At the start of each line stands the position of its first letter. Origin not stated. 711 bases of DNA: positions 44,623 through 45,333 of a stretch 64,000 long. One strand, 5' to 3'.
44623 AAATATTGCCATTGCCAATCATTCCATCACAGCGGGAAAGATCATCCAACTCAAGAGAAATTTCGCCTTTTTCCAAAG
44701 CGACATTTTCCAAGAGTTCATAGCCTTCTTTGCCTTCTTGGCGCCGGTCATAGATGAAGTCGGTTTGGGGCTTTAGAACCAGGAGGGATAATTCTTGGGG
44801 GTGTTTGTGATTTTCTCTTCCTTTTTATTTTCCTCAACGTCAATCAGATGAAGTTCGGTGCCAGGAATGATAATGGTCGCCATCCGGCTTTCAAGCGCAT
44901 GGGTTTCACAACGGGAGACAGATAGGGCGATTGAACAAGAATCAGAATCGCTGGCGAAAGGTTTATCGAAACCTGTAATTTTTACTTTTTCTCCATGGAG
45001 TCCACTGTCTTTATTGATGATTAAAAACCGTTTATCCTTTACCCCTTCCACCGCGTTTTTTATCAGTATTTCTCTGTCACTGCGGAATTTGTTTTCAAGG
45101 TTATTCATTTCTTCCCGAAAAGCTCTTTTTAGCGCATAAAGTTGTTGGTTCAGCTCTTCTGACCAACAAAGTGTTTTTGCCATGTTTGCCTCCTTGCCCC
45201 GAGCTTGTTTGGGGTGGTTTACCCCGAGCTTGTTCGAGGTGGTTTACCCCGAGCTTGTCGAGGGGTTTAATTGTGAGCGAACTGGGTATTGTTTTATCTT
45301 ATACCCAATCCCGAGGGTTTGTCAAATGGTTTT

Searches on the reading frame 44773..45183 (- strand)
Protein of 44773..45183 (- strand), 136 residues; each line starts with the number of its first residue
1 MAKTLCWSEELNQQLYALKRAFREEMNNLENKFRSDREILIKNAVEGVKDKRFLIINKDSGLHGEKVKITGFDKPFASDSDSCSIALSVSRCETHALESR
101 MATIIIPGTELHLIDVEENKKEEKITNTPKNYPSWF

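Call 8: search_protein_families(library=pfam, proteins=[window:44773-45183:-], max_evalue=1)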
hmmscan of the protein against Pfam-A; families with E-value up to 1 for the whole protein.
window:44773-45183:- (136 aa): 1 family
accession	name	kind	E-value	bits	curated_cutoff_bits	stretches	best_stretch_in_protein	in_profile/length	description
PF08823.16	PG_binding_2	-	0.061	14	21.1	1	18-39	43-66/74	Putative peptidoglycan binding domain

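Call 69: search_protein_families(library=phrogs, proteins=[window:44773-45183:-], max_evalue=0.01)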
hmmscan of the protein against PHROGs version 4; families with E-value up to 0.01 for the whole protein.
window:44773-45183:- (136 aa): 0 families

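Call 70: search_protein_families(library=padloc, proteins=[window:44773-45183:-], max_evalue=0.01)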
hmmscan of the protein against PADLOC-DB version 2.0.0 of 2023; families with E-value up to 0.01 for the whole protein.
window:44773-45183:- (136 aa): 0 families
